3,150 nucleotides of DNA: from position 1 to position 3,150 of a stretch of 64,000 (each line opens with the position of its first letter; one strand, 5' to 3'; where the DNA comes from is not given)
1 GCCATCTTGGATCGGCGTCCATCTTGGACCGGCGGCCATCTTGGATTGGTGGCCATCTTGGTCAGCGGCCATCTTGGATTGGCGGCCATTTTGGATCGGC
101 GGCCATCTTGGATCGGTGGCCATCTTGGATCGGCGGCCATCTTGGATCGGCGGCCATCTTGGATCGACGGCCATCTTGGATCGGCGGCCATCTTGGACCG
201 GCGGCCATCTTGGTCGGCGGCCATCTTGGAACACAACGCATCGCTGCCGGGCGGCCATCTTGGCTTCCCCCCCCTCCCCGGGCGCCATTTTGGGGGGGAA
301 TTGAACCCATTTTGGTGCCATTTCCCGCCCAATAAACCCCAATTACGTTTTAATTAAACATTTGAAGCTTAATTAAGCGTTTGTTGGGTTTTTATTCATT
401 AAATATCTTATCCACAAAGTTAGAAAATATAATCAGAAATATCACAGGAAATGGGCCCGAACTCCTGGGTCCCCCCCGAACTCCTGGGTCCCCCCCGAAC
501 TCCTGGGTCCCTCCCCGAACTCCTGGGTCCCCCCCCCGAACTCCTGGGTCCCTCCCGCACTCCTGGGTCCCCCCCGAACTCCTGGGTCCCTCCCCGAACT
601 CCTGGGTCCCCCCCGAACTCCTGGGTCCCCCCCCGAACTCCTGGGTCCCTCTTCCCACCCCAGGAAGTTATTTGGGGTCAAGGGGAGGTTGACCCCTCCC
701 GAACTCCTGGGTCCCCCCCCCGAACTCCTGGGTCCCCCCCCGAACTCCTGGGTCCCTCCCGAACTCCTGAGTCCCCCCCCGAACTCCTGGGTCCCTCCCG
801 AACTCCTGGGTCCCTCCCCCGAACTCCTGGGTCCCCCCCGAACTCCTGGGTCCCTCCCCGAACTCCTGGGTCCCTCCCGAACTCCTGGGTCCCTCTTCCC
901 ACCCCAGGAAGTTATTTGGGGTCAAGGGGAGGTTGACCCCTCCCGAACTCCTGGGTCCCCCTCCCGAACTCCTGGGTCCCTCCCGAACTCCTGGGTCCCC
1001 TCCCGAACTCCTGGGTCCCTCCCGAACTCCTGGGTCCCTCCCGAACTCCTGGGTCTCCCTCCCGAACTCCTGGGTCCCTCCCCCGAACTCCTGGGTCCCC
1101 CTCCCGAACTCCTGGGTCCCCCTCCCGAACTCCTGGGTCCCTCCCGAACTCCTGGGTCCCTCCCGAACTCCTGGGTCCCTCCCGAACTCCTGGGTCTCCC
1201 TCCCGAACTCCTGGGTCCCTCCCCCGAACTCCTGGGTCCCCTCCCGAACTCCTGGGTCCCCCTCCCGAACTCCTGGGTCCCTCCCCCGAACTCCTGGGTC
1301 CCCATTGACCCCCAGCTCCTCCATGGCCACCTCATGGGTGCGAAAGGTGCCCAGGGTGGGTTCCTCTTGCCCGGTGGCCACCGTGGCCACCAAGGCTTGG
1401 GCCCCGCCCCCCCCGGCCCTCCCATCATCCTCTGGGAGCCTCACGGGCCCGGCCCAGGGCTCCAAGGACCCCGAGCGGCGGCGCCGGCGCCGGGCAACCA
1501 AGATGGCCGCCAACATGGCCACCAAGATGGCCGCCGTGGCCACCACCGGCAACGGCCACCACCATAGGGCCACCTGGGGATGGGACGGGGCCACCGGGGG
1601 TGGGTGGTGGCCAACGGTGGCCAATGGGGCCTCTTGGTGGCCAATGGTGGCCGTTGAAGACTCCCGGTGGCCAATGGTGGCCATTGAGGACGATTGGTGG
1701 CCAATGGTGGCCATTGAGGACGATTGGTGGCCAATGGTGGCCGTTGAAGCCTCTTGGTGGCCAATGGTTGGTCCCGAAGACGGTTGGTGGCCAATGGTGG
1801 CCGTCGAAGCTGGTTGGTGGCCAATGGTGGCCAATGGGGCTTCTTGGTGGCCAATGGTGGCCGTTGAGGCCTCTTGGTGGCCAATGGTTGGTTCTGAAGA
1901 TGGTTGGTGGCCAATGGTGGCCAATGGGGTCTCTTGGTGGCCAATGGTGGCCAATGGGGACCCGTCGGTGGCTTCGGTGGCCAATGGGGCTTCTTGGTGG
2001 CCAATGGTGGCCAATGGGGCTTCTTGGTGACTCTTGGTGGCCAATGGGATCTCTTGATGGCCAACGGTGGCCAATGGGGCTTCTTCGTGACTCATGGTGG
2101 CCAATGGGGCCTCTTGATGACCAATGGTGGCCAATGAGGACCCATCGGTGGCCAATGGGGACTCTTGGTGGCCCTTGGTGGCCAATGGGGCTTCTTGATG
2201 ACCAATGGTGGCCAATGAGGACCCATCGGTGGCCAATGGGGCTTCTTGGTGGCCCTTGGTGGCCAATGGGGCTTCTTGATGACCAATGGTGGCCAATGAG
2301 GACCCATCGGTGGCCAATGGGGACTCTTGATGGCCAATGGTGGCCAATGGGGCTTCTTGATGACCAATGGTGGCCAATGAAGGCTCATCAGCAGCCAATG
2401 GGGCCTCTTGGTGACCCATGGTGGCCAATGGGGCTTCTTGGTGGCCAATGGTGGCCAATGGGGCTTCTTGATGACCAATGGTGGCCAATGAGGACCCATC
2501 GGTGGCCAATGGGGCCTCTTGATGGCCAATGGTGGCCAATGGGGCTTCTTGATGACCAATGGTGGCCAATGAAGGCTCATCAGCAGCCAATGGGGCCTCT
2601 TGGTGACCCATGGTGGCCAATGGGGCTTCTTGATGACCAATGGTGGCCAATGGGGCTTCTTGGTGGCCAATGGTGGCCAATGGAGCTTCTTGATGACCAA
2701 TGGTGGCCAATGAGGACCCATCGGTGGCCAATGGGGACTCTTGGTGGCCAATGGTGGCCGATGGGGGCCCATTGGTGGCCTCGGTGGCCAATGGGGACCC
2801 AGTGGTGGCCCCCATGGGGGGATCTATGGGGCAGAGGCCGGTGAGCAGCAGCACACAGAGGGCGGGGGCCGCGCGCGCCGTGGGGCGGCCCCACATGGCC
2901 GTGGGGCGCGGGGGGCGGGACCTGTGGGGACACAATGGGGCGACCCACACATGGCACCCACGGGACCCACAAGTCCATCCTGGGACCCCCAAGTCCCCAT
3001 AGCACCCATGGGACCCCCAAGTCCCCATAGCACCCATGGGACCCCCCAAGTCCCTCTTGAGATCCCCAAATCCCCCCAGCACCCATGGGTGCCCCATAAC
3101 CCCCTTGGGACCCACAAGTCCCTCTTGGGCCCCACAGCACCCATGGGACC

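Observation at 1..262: Tandem array of about 14 YY1-like sites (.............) at the window edge; a similar single-copy site sits in the TAOK2/PAGR1 promoter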

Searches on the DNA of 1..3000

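Call 57: search_rna_families(source=window, start=1, end=3000, threshold=evalue, max_evalue=1)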
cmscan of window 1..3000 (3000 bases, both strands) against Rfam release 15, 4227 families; matches with E-value up to 1: 0.
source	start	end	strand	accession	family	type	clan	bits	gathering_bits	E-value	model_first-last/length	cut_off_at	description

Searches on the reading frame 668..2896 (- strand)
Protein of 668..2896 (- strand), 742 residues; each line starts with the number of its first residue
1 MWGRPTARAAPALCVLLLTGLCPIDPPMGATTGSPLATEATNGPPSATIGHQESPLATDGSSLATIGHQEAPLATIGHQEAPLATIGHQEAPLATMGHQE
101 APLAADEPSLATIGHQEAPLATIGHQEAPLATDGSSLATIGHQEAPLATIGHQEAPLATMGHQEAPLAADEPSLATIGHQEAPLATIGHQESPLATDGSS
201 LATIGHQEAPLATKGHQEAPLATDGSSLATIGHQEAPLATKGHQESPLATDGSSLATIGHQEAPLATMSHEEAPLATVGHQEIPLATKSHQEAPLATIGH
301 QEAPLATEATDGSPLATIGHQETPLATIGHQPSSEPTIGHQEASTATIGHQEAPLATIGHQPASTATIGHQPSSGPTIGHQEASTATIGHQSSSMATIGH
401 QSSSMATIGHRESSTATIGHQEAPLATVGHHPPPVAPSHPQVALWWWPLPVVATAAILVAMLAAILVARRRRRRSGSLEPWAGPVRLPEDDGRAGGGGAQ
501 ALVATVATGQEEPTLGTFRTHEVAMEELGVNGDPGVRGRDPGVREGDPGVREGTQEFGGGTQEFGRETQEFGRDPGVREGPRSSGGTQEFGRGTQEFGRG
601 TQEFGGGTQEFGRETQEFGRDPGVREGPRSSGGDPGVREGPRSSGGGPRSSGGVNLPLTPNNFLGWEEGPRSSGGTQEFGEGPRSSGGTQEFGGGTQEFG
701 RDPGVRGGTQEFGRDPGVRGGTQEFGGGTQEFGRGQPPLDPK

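Call 29: search_protein_families(library=pfam, proteins=[window:668-2896:-], max_evalue=1)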
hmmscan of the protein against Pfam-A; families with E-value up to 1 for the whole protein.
window:668-2896:- (742 aa): 0 families

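Call 47: find_encoding_contigs(protein=window:668-2896:-, flank=10000, max_places=3)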
Protein window:668-2896:- (742 aa): no gene with exactly this product is on record in the collection.

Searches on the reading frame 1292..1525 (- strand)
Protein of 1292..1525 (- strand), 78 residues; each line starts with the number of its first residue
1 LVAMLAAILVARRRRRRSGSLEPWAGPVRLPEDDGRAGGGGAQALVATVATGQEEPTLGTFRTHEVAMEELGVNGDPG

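Call 58: search_solved_structures(query=window:1292-1525:-, max_evalue=10, show_alignments=2)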
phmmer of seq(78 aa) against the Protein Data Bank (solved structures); distinct sequences matched with E-value up to 10: 4.
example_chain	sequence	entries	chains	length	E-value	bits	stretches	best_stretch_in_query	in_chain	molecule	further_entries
2dc0_A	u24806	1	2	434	0.18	15.5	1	22-64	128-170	probable amidase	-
6c62_A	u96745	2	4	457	0.32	14.7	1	25-61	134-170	Biuret hydrolase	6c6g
3a1k_A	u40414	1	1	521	0.7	13.6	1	19-59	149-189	Amidase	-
3a1i_A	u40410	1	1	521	0.75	13.5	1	19-59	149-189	Amidase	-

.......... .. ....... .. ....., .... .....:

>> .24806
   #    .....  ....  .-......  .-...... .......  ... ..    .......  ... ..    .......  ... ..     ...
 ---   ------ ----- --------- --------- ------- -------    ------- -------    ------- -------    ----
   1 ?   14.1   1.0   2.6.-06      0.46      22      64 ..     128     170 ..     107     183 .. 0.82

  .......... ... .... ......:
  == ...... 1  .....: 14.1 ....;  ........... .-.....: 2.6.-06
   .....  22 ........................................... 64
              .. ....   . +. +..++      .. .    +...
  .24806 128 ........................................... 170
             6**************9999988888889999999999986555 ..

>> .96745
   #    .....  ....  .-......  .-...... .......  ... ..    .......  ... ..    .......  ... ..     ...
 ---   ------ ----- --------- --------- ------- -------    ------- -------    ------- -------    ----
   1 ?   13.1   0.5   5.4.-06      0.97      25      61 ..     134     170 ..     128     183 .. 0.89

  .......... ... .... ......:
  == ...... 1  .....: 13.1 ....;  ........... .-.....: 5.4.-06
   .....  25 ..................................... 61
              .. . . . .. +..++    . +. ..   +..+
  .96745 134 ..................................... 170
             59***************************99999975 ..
